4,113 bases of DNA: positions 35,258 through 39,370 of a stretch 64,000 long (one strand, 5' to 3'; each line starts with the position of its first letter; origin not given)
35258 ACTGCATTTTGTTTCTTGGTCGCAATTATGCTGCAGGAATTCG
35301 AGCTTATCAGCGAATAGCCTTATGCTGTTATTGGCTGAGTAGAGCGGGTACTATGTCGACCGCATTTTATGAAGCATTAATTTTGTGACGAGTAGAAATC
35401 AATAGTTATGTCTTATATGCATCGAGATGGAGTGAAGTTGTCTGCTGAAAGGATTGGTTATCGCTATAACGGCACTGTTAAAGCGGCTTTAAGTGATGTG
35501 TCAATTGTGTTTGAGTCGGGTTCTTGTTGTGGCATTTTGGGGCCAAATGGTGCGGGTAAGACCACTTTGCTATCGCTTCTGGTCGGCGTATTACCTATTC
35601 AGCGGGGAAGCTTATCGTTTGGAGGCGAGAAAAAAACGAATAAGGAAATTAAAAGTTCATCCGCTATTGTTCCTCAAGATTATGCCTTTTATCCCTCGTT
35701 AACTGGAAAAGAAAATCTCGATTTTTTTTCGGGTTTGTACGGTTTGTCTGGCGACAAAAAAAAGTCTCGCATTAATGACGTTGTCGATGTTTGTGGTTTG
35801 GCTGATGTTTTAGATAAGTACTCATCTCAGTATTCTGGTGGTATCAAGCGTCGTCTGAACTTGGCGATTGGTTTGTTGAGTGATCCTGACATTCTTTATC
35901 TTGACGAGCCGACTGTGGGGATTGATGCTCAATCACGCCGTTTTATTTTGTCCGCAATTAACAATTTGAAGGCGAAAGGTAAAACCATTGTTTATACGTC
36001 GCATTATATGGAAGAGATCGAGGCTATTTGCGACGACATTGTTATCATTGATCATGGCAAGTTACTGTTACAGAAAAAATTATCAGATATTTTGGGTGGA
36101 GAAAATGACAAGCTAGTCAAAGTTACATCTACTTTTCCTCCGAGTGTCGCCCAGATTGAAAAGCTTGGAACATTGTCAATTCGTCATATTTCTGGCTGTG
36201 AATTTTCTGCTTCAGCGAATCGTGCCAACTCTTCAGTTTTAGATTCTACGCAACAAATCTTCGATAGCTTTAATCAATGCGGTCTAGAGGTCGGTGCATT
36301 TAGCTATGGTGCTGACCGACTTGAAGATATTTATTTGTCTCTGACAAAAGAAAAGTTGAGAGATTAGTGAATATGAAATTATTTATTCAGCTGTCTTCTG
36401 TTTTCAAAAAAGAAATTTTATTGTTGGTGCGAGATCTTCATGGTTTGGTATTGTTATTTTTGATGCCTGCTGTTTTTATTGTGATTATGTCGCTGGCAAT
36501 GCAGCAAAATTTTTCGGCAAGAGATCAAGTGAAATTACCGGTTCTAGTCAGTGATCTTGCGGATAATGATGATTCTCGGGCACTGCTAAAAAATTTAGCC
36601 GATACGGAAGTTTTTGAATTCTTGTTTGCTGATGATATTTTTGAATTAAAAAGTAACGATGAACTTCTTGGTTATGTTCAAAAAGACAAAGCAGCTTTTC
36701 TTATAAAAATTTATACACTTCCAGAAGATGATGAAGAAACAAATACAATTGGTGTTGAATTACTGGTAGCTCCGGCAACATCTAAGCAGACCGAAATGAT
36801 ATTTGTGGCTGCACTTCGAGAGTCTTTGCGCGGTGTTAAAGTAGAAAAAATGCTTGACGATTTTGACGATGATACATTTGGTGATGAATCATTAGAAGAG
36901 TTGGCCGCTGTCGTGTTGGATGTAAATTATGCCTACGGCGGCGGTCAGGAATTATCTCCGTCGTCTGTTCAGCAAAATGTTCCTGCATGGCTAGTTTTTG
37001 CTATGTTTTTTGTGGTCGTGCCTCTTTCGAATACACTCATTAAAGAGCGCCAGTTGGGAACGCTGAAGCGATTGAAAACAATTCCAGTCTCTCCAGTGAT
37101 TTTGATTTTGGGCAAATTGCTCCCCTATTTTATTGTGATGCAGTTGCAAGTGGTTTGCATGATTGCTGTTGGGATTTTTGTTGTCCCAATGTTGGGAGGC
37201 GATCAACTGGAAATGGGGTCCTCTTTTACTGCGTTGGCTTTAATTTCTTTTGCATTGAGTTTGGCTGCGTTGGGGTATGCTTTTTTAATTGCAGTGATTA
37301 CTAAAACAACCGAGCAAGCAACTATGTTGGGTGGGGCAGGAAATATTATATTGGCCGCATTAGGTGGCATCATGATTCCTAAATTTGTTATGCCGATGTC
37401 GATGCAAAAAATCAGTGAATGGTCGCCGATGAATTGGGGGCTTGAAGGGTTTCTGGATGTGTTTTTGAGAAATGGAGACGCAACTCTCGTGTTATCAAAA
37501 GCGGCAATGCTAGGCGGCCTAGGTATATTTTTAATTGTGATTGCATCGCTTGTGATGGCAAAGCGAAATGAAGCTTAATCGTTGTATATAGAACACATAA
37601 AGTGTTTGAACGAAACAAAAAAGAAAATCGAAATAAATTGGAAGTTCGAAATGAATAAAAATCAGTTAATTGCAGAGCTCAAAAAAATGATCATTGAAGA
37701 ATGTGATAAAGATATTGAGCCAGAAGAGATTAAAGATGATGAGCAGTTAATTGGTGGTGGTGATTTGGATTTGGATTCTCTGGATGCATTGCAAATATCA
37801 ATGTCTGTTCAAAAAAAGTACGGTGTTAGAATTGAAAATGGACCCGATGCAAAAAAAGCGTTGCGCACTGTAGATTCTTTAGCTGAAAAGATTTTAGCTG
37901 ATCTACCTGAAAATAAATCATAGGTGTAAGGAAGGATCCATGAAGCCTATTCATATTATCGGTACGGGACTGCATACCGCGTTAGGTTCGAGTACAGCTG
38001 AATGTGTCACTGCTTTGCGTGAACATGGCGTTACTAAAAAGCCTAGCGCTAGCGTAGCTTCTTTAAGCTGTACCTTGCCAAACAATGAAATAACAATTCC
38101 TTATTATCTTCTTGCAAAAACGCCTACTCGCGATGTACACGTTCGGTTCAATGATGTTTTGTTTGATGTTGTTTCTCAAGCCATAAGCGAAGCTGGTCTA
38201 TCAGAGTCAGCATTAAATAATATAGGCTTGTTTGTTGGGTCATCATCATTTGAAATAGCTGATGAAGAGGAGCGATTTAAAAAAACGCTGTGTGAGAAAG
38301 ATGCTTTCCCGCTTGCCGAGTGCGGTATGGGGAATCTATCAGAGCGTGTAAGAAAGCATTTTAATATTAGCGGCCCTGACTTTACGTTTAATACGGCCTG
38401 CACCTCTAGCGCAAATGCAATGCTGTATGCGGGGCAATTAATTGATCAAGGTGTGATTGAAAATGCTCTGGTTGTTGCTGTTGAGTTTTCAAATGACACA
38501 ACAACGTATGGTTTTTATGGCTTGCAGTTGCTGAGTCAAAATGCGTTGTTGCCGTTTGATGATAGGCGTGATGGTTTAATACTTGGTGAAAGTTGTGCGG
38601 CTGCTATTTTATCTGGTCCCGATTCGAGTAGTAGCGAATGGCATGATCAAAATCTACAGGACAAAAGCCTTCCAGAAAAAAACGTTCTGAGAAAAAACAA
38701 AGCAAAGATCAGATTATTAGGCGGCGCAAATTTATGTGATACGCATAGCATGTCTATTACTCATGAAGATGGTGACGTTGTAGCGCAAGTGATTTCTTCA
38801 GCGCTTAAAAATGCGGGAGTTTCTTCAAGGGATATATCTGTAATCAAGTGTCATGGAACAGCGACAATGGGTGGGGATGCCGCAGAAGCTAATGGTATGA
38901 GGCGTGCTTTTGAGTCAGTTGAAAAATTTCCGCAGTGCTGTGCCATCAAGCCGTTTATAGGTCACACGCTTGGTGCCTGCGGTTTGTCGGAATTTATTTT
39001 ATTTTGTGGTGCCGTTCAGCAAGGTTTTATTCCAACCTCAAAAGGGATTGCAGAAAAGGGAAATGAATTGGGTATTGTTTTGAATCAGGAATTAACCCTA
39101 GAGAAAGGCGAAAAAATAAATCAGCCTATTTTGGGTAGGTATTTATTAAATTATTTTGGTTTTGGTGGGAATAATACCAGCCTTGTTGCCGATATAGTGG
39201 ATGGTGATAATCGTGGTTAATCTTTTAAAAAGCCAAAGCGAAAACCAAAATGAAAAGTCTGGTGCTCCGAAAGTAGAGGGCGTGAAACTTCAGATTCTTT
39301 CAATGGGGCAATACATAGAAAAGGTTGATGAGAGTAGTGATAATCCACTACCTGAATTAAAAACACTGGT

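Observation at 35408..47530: Dialkylresorcinol/cyclohexanedione-type biosynthetic gene cluster with its own ACP-KS-CLF trio, exporter and carboxylase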

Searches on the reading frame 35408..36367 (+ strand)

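Call 3: search_protein_families(library=pfam, proteins=[window:35408-36367:+])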
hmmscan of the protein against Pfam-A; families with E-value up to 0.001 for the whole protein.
window:35408-36367:+ (319 aa): 3 families
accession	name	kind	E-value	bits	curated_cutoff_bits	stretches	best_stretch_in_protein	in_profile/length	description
PF00005.33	ABC_tran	-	5e-26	92.4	25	1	28-169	1-136/137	ABC transporter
PF13304.12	AAA_21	-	9e-12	46.1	27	1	140-199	236-298/304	AAA domain, putative AbiEii toxin, Type IV TA system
PF13476.12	AAA_23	-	0.00065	20.8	27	0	29-58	11-39/201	AAA domain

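Call 4: search_protein_families(library=ncbifam, proteins=[window:35408-36367:+])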
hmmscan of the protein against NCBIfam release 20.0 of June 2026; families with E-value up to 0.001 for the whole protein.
window:35408-36367:+ (319 aa): 190 families (the best 25 are shown)
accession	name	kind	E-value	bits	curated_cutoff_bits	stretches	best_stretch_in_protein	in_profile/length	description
TIGR01188.1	drrA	subfamily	3.7e-62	210.3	312.45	1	26-313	7-301/302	daunorubicin resistance ABC transporter, ATP-binding protein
TIGR03522.1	GldA_ABC_ATP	equivalog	7e-49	166.9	402.6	1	23-313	13-301/301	gliding motility-associated ABC transporter ATP-binding subunit GldA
NF010060.0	PRK13537.1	equivalog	2.7e-48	164.5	521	1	15-229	20-234/314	nodulation factor ABC transporter ATP-binding protein NodI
TIGR03864.1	PQQ_ABC_ATP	hypoth_equivalog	6.6e-45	153.4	302.25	1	11-233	2-224/236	ABC transporter, ATP-binding subunit, PQQ-dependent alcohol dehydrogenase system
NF033858.1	ABC2_perm_RbbA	equivalog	6.1e-43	146.9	1050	1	14-230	5-226/909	ribosome-associated ATPase/putative transporter RbbA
NF010059.0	PRK13536.1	equivalog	4.6e-41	140.7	549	1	25-222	56-255/342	nodulation factor ABC transporter ATP-binding protein NodI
TIGR01288.1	nodI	equivalog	8.1e-41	140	424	1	25-224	17-218/303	nodulation factor ABC transporter ATP-binding protein NodI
TIGR03740.1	galliderm_ABC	subfamily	2.3e-40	138.7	309.75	1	25-226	13-209/223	lantibiotic protection ABC transporter ATP-binding subunit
TIGR04521.1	ECF_ATPase_2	equivalog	1.6e-37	129.1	330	1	14-256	4-259/279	energy-coupling factor transporter ATPase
TIGR03265.1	PhnT2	equivalog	5.3e-35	121.3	457.7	1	11-219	5-213/353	putative 2-aminoethylphosphonate ABC transporter ATP-binding protein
TIGR04406.1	LPS_export_lptB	equivalog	2.4e-34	118.7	240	1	11-240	2-234/239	LPS export ABC transporter ATP-binding protein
TIGR00968.1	3a0106s01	subfamily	6.7e-34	117.4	342.75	1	26-220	14-210/237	sulfate ABC transporter ATP-binding protein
TIGR04520.1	ECF_ATPase_1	equivalog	1.9e-33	116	315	1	13-253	3-247/269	energy-coupling factor transporter ATPase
TIGR01257.1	rim_protein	equivalog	5.5e-32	109.7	4012.85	1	17-218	1944-2147/2272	rim ABC transporter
NF040933.2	ABC_arch_GlcV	equivalog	6.8e-32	110.7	450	1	23-229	17-230/357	glucose ABC transporter ATP-binding protein GlcV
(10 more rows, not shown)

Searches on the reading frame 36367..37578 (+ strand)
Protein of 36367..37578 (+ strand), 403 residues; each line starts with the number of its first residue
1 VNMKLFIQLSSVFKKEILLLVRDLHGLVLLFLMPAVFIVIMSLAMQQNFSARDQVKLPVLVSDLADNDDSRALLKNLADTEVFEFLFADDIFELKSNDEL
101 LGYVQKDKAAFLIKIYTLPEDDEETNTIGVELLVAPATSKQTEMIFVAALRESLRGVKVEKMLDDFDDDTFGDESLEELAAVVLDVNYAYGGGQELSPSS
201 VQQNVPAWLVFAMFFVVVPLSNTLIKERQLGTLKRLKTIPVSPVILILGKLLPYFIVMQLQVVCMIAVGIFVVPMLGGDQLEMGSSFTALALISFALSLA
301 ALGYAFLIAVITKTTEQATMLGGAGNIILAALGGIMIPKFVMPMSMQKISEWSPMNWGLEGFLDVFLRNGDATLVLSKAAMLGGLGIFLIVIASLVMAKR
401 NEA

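Call 3: search_protein_families(library=pfam, proteins=[window:36367-37578:+])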
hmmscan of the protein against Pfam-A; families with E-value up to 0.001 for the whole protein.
window:36367-37578:+ (403 aa): 4 families
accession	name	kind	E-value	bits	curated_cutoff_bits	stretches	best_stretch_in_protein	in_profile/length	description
PF12698.13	ABC2_membrane_3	-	9.7e-30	104.3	31.6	1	27-394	4-346/347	ABC-2 family transporter protein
PF01061.29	ABC2_membrane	-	3e-20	73.1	26.9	1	195-366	43-210/211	ABC-2 type transporter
PF12679.13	ABC2_membrane_2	-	6.4e-14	52.3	27.2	1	12-350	3-216/283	ABC-2 family transporter protein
PF12730.13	ABC2_membrane_4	-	1.1e-05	25.9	27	1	202-305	51-159/179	ABC-2 family transporter protein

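Call 4: search_protein_families(library=ncbifam, proteins=[window:36367-37578:+])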
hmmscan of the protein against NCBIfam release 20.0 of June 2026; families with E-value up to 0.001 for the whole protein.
window:36367-37578:+ (403 aa): 5 families
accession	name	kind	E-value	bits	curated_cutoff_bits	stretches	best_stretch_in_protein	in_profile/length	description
NF033858.1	ABC2_perm_RbbA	equivalog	1.3e-15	56.5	1050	1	8-400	541-907/909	ribosome-associated ATPase/putative transporter RbbA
NF038293.1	permease_SagH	equivalog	3.4e-12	45.8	450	2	214-399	190-369/370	SagH family ABC transporter permease subunit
TIGR00025.1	Mtu_efflux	paralog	1.3e-09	37.9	146.9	1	192-366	28-200/238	ABC transporter efflux protein, DrrB family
TIGR01247.1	drrB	subfamily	0.00011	22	223.05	1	207-394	53-233/236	daunorubicin resistance ABC transporter membrane protein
NF050053.1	CapPschTportKpsM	equivalog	0.00061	19.8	300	1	236-356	92-207/257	capsule polysaccharide transporter KpsM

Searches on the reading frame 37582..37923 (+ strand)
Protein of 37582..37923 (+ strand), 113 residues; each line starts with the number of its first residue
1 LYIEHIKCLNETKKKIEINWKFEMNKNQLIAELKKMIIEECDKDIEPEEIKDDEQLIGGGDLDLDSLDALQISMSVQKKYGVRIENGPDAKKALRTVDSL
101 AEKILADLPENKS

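Call 3: search_protein_families(library=pfam, proteins=[window:37582-37923:+])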
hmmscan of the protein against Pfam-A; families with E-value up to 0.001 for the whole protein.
window:37582-37923:+ (113 aa): 1 family
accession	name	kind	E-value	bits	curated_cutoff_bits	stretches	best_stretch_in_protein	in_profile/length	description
PF00550.31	PP-binding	-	4.5e-05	24.1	20.8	1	34-102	4-65/67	Phosphopantetheine attachment site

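Call 4: search_protein_families(library=ncbifam, proteins=[window:37582-37923:+])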
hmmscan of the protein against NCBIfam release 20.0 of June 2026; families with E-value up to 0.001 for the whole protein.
window:37582-37923:+ (113 aa): 11 families
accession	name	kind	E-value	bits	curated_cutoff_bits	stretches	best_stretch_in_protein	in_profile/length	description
NF006617.0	PRK09184.1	subfamily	1.3e-13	50.8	70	1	22-106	7-92/96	phosphopantetheine-binding protein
NF003757.0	PRK05350.1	equivalog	1.5e-10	41.1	65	1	24-104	2-76/83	acyl carrier protein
NF002147.0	PRK00982.1-1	equivalog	8.7e-09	35.1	84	1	24-101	3-74/83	acyl carrier protein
NF040636.1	AcpM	exception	5.4e-08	32.8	146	1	26-100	3-71/93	meromycolate extension acyl carrier protein AcpM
NF002148.0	PRK00982.1-2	subfamily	9.3e-07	28.6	71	1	26-102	2-72/79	acyl carrier protein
NF002150.0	PRK00982.1-4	subfamily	1.1e-06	28.7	66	1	24-100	1-71/80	acyl carrier protein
TIGR00517.1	acyl_carrier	equivalog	5e-06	26.3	70.45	1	28-102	3-71/77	acyl carrier protein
NF052616.1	ACP_for_OlsHI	equivalog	2.9e-05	24.3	130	1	29-104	4-77/83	ornithine lipid biosynthesis acyl carrier protein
NF002151.0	PRK00982.1-5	equivalog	8.7e-05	22.6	92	1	31-98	6-67/78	acyl carrier protein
NF005079.0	PRK06508.1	equivalog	0.00016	22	83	1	37-84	12-55/93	acyl carrier protein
NF058660.1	cispen_ACP_AmcB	equivalog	0.00017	21.7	80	1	31-103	4-74/80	cispentacin biosynthesis acyl carrier protein AmcB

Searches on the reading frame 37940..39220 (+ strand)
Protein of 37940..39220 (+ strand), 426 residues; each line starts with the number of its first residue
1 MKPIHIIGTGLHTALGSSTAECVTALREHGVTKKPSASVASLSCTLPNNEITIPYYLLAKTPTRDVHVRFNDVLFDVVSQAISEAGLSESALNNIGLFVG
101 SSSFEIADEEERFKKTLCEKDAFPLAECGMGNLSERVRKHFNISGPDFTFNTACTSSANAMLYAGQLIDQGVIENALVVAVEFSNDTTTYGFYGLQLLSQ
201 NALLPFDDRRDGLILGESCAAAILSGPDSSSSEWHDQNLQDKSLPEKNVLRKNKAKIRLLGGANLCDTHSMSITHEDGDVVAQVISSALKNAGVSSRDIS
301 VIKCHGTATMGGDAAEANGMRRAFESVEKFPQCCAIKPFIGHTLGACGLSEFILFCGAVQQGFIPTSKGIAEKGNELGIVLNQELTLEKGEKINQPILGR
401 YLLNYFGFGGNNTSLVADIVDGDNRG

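Call 3: search_protein_families(library=pfam, proteins=[window:37940-39220:+])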
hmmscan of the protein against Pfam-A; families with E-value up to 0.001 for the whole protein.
window:37940-39220:+ (426 aa): 3 families
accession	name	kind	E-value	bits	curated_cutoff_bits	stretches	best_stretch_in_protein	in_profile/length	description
PF02801.28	Ketoacyl-synt_C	-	2.3e-23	82.9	20.8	1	266-367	11-115/119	Beta-ketoacyl synthase, C-terminal domain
PF00109.32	ketoacyl-synt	-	3.3e-20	73.2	20.8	1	69-224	88-246/252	Beta-ketoacyl synthase, N-terminal domain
PF08545.16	ACP_syn_III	-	0.00027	21.2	24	0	150-229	3-66/80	3-Oxoacyl-[acyl-carrier-protein (ACP)] synthase III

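Call 4: search_protein_families(library=ncbifam, proteins=[window:37940-39220:+])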
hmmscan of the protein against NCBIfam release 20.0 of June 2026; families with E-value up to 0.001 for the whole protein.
window:37940-39220:+ (426 aa): 20 families
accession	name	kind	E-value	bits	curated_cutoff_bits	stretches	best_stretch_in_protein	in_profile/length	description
NF006618.0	PRK09185.1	subfamily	1.9e-57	195.1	407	1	1-416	2-389/394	beta-ketoacyl-ACP synthase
NF058662.1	cispenta_AmcF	equivalog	1e-39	136.6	325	1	4-416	2-366/369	cispentacin biosynthesis acyltransferase subunit AmcF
TIGR03150.1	fabF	equivalog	1.1e-36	126.5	493.75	2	256-416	252-405/407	beta-ketoacyl-ACP synthase II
NF005589.0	PRK07314.1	subfamily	2e-34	119.1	387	2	251-416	250-408/413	beta-ketoacyl-ACP synthase II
NF004618.0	PRK05952.1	equivalog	9.3e-31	107.1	455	1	5-416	5-379/384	beta-ketoacyl-ACP synthase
NF004970.0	PRK06333.1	subfamily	7e-28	97.6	525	2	250-416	259-418/424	beta-ketoacyl-ACP synthase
NF005490.0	PRK07103.1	equivalog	2.3e-26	92.8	445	1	2-416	4-409/414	polyketide beta-ketoacyl:acyl carrier protein synthase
NF005076.0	PRK06501.1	equivalog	9.3e-24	84.1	629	1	128-416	149-419/425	beta-ketoacyl-ACP synthase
NF005916.1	PRK07910.1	equivalog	5.2e-23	81.6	560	1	152-416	169-414/418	KasA/KasB family beta-ketoacyl-ACP synthase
NF006587.0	PRK09116.1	equivalog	5.7e-23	81.3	470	2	266-416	262-403/408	beta-ketoacyl-ACP synthase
NF006274.0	PRK08439.1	equivalog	9.3e-23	80.6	621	1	123-416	131-402/406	beta-ketoacyl-ACP synthase II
NF005935.0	PRK07967.1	equivalog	8.8e-21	74.2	630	2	278-417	273-401/406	beta-ketoacyl-ACP synthase I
NF045894.1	PKS_plus_SDR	equivalog_domain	3.7e-20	71.2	1740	1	74-367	94-373/1515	type I polyketide synthase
NF006434.0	PRK08722.1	equivalog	8.3e-20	71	759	1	142-416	152-410/414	beta-ketoacyl-ACP synthase II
NF040607.1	mycolic_Pks13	equivalog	1.5e-12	45.8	2100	1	80-373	198-478/1680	polyketide synthase Pks13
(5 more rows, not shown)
